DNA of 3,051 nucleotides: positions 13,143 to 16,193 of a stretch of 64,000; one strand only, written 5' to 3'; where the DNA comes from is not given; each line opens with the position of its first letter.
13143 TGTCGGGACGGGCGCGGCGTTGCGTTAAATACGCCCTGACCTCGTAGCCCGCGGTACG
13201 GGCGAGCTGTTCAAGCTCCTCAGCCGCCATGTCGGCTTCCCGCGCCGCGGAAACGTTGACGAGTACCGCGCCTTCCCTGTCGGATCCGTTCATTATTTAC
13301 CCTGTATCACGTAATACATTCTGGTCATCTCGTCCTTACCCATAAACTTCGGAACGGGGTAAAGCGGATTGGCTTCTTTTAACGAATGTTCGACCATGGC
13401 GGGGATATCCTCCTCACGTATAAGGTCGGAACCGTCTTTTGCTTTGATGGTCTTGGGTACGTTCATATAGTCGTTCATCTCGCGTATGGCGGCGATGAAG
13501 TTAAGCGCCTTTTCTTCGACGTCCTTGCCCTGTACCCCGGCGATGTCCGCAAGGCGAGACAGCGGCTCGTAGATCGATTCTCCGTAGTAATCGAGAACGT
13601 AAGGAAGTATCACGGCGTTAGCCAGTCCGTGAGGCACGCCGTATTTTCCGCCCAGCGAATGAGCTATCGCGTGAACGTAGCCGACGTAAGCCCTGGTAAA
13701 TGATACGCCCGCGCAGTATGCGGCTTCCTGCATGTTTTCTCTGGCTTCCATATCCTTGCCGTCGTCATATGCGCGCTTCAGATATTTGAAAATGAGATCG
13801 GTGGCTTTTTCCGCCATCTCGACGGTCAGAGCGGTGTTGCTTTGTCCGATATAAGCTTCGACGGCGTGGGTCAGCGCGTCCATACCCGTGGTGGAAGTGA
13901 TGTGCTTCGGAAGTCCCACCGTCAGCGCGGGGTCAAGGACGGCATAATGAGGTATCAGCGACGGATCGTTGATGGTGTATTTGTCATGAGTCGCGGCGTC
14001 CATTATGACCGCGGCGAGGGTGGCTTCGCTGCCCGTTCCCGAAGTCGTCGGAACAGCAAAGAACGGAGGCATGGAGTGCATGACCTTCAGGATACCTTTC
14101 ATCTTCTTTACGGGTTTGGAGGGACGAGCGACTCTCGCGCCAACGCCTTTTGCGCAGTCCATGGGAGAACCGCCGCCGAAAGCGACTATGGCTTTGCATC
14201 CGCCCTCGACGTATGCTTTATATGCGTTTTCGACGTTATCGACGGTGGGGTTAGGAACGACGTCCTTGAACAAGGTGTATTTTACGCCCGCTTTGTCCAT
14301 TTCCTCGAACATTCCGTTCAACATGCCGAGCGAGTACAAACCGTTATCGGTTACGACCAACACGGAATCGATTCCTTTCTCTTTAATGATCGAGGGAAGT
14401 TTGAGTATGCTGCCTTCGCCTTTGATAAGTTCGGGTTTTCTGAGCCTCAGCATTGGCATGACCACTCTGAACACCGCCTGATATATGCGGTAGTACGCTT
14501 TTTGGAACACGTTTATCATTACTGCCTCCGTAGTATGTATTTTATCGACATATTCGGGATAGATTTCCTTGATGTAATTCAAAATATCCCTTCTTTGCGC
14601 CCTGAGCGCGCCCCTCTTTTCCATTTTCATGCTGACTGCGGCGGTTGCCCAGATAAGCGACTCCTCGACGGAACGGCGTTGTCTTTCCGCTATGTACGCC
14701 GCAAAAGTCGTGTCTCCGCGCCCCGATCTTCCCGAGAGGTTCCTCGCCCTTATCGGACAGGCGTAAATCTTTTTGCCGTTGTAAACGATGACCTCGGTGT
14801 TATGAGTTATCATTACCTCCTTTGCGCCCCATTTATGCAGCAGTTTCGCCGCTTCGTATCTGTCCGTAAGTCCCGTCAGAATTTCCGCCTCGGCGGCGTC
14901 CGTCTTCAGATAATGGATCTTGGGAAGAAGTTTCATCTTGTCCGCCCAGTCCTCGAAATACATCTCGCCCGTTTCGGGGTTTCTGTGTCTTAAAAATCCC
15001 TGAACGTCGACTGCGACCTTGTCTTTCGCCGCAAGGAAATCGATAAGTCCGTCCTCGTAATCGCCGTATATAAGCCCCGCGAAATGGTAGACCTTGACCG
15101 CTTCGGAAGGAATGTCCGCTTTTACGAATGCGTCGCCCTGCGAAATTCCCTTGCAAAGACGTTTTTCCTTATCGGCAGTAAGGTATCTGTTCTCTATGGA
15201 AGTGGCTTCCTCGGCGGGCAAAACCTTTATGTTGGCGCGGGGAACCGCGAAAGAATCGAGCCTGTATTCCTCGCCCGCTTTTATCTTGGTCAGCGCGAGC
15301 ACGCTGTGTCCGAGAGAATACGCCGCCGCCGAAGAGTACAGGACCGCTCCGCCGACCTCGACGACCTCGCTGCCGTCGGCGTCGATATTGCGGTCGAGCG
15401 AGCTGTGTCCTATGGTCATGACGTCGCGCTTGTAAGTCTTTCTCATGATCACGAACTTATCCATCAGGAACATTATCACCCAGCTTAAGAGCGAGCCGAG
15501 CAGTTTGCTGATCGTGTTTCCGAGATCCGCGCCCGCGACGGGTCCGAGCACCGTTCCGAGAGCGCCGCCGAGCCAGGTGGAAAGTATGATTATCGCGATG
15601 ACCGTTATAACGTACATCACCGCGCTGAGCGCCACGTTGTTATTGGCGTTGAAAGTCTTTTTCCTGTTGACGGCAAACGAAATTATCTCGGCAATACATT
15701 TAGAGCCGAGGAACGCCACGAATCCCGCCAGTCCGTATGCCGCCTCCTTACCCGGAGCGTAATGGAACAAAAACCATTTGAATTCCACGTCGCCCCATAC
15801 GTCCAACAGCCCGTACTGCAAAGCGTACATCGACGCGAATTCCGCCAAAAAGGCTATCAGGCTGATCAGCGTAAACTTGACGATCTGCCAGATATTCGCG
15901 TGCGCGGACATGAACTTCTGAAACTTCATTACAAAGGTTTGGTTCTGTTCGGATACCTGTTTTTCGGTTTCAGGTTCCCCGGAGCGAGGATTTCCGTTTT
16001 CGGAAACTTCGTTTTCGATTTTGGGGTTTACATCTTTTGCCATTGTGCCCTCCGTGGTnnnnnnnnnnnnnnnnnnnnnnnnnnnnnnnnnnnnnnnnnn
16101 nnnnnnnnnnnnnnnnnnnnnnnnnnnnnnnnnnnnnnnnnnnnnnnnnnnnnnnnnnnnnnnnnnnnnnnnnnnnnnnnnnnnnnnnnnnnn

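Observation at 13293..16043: Single 916-aa ORF fusing a GtrA-like membrane domain, a PfkB sugar kinase and an iron alcohol dehydrogenase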

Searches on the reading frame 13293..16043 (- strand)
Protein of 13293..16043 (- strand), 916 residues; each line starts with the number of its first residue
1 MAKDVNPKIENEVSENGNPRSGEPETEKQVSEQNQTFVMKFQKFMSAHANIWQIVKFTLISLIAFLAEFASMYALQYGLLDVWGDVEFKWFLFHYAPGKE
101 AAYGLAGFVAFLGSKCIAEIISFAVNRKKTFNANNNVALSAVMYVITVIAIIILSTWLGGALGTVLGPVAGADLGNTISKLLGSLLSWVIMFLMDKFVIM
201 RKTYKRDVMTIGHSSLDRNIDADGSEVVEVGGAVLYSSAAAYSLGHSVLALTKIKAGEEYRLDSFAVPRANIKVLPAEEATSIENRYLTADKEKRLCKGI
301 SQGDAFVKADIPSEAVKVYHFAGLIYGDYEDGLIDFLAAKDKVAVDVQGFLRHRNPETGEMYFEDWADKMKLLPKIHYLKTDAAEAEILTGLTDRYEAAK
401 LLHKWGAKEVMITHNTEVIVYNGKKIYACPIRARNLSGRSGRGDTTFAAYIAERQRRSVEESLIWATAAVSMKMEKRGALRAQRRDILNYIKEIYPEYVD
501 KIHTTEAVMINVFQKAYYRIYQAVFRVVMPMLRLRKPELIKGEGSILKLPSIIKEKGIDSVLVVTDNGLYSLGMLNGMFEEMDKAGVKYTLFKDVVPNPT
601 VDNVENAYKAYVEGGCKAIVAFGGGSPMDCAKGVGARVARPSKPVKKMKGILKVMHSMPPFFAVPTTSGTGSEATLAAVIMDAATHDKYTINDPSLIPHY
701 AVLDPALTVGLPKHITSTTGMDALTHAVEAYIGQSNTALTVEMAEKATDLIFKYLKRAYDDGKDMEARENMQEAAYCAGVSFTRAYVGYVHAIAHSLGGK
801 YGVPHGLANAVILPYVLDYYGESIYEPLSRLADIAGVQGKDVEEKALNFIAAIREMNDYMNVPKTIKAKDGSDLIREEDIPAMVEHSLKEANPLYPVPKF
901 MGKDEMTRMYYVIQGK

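Call 3: search_protein_families(library=pfam, proteins=[window:13293-16043:-], max_evalue=0.01)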
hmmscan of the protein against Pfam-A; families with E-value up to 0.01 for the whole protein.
window:13293-16043:- (916 aa): 5 families
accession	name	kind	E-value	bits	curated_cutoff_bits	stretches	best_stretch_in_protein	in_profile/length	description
PF25137.1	ADH_Fe_C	-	1.4e-48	165.6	27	1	717-910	2-190/194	Fe-containing alcohol dehydrogenase family, C-terminal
PF00465.25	Fe-ADH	-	3.4e-45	154.1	31.3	1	538-705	3-168/168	Iron-containing alcohol dehydrogenase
PF13685.12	Fe-ADH_2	-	1.4e-09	38.6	28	1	542-640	3-99/149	Iron-containing alcohol dehydrogenase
PF00294.29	PfkB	-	2.3e-08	34.2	25.8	1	368-479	176-295/302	pfkB family carbohydrate kinase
PF11474.14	TEN_TERT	-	0.0058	17.3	25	0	25-95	48-121/156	Telomerase reverse transcriptase, TEN domain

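Call 4: search_protein_families(library=ncbifam, proteins=[window:13293-16043:-], max_evalue=0.01)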
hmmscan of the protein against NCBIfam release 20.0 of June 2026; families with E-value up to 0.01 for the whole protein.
window:13293-16043:- (916 aa): 19 families
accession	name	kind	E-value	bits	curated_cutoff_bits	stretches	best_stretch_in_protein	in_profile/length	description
TIGR02638.1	lactal_redase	equivalog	6.4e-92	308.3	523.15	1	541-891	12-361/379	lactaldehyde reductase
NF041833.1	Fe_ADH_ErcA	equivalog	1.8e-86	290.6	550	1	535-910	7-378/382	alcohol dehydrogenase-like regulatory protein ErcA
NF007911.0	PRK10624.1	equivalog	2.2e-80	270.5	537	1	542-891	14-360/382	lactaldehyde reductase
NF053866.1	CholDhdGbsBBac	equivalog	1.7e-79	267.2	550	1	539-866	18-349/392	choline dehydrogenase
NF010378.0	PRK13805.1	equivalog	3.8e-74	250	951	1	554-897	478-852/872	bifunctional acetaldehyde-CoA/alcohol dehydrogenase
NF007363.0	PRK09860.1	equivalog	3.6e-72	243.6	581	1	545-894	18-364/383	L-threonine dehydrogenase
NF058672.1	4HyButDHCUPNE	equivalog_domain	1.5e-66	225.2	500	1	543-887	14-357/378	4-hydroxybutyrate dehydrogenase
NF011998.0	PRK15454.1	equivalog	4e-61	206.9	556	1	537-834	28-324/395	ethanolamine utilization ethanol dehydrogenase EutG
NF050025.1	SulfAcetaldRedSarD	equivalog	8e-61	206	700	1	539-903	11-374/385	sulfoacetaldehyde reductase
TIGR03405.1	Phn_Fe-ADH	equivalog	1.5e-47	162.1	423.7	1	542-819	10-287/355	iron-containing alcohol dehydrogenase PsrA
TIGR04266.1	NDMA_methanol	equivalog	1.9e-45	155.5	625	1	554-843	34-326/420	NDMA-dependent methanol dehydrogenase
NF011717.0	PRK15138.1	equivalog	2.2e-25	89.5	645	1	540-870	13-347/387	alcohol dehydrogenase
NF041822.1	daptide_DH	equivalog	5.3e-15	55.2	300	1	561-758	3-203/363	daptide-type RiPP biosynthesis dehydogenase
NF006941.0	PRK09423.1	subfamily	9.8e-07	27.9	336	1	539-796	11-259/367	glycerol dehydrogenase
NF040938.1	KDG_KDGal_kin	equivalog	7.8e-05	21.9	400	1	370-479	177-289/305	bifunctional 2-dehydro-3-deoxygluconokinase/2-dehydro-3-deoxygalactonokinase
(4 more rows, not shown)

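Call 6: find_homologous_proteins(query=window:13293-16043:-, max_evalue=0.00001)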
Query window:13293-16043:- (916 aa): 135 proteins with E <= 0.00001 among 8000 candidates; the best 120 are listed.
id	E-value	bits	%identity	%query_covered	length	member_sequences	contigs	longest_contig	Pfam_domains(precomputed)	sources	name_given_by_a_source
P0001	0.0e+0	2054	99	100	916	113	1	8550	PF13685.13,PF00294.30,PF25137.1,PF00465.26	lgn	-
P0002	0.0e+0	1769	85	99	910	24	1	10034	PF13685.13,PF00294.30,PF25137.1,PF00465.26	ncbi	-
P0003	0.0e+0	1731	82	99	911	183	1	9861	PF13685.13,PF00294.30,PF25137.1,PF00465.26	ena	-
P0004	0.0e+0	1707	82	99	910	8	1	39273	PF13685.13,PF00294.30,PF25137.1,PF00465.26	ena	-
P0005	0.0e+0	1706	83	99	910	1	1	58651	PF13685.13,PF00294.30,PF25137.1,PF00465.26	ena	-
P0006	0.0e+0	1705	82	99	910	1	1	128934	PF13685.13,PF00294.30,PF25137.1,PF00465.26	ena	-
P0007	0.0e+0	1704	82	99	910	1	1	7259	PF13685.13,PF00294.30,PF25137.1,PF00465.26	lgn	-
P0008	0.0e+0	1703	82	99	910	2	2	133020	PF13685.13,PF00294.30,PF25137.1,PF00465.26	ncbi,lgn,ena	-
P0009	0.0e+0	1702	82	99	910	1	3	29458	PF13685.13,PF00294.30,PF25137.1,PF00465.26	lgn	-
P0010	0.0e+0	1701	82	99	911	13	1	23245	PF13685.13,PF00294.30,PF25137.1,PF00465.26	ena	-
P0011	1.7e-97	346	56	32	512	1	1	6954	PF00294.30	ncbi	-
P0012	2.5e-96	342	53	33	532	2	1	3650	PF12706.14,PF23023.2,PF00294.30,PF00753.34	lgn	-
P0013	3.2e-95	338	55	31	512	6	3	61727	PF00294.30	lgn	-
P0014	4.1e-95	338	55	31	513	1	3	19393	PF00294.30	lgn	-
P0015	9.0e-95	337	55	31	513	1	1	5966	PF00294.30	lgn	-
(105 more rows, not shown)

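Call 16: find_encoding_contigs(protein=P0008, flank=8000, max_places=3)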
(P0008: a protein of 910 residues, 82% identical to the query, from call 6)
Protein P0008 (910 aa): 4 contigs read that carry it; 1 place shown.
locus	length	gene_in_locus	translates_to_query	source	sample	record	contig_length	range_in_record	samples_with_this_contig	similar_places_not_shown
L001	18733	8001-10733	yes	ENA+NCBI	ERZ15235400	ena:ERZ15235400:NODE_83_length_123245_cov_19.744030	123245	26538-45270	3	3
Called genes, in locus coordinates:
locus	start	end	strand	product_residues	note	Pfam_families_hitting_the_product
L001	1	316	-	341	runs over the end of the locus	PF01569:PAP2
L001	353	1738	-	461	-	PF28494:GlyRS_ins_1 (weak), PF00587:tRNA-synt_2b, PF03129:HGTP_anticodon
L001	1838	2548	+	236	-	PF01522:Polysacc_deac_1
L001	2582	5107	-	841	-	PF02687:FtsX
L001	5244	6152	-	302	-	PF21948:LplA-B_cat, PF03099:BPL_LplA_LipB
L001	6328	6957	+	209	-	PF01081:Aldolase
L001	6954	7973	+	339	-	PF00294:PfkB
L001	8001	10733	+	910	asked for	PF00294:PfkB, PF00465:Fe-ADH, PF13685:Fe-ADH_2, PF25137:ADH_Fe_C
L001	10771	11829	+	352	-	PF13167:GTP-bdg_N, PF16360:GTP-bdg_M, PF01926:MMR_HSR1, PF02421:FeoB_N (weak)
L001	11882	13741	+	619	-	-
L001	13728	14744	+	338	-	PF01300:Sua5_yciO_yrdC, PF03481:Sua5_C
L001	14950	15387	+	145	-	PF02502:LacAB_rpiB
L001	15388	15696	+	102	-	-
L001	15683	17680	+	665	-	PF01496:V_ATPase_I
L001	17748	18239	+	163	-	PF00137:ATP-synt_C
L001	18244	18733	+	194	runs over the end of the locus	PF01991:vATP-synt_E (weak)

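Call 17: find_encoding_contigs(protein=P0002, flank=8000, max_places=3)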
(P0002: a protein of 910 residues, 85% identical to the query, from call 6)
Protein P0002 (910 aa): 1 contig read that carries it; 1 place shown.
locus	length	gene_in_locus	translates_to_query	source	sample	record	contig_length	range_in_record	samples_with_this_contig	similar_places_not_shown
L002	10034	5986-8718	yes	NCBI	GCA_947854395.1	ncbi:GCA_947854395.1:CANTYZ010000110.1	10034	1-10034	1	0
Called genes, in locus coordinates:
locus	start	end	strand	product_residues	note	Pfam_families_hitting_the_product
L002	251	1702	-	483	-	PF01554:MatE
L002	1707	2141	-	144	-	-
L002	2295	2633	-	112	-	PF01381:HTH_3 (faint), PF13443:HTH_26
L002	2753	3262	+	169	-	-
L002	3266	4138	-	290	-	PF21948:LplA-B_cat, PF03099:BPL_LplA_LipB (weak), PF10437:Lip_prot_lig_C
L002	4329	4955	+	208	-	PF01081:Aldolase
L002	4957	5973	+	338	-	PF00294:PfkB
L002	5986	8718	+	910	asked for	PF00294:PfkB, PF00465:Fe-ADH, PF13685:Fe-ADH_2, PF25137:ADH_Fe_C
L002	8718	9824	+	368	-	PF13167:GTP-bdg_N, PF03193:RsgA_GTPase (faint), PF16360:GTP-bdg_M, PF01926:MMR_HSR1, PF02421:FeoB_N (weak)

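Call 49: list_cluster_members(proteins=[P0002, P0008, window:13293-16043:-])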
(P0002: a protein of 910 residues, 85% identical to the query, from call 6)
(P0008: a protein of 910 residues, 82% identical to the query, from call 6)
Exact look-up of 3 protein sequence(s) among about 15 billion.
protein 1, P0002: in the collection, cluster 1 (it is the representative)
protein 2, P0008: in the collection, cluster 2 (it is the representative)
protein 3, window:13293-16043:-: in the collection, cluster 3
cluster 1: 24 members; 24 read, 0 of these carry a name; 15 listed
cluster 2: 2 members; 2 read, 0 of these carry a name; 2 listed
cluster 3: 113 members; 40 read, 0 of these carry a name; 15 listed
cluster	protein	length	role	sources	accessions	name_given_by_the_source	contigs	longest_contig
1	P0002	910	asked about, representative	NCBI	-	-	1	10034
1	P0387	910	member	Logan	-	-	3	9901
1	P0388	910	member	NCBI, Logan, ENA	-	-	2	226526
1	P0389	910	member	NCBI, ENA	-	-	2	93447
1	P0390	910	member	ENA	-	-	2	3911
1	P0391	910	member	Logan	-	-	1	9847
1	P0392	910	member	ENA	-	-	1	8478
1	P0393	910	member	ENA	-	-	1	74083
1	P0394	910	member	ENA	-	-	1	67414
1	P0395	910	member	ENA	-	-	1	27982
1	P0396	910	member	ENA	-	-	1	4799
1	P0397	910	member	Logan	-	-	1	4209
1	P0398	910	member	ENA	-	-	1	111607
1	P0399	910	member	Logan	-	-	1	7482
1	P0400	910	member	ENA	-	-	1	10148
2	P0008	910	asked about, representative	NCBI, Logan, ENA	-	-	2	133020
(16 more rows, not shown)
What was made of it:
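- The exact protein is on 9 contigs in a 113-member cluster (call 49). Its cluster has 113 members, and further clusters have 24, 183 and 13 members, all of about 910-916 aa (calls 6, 49).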
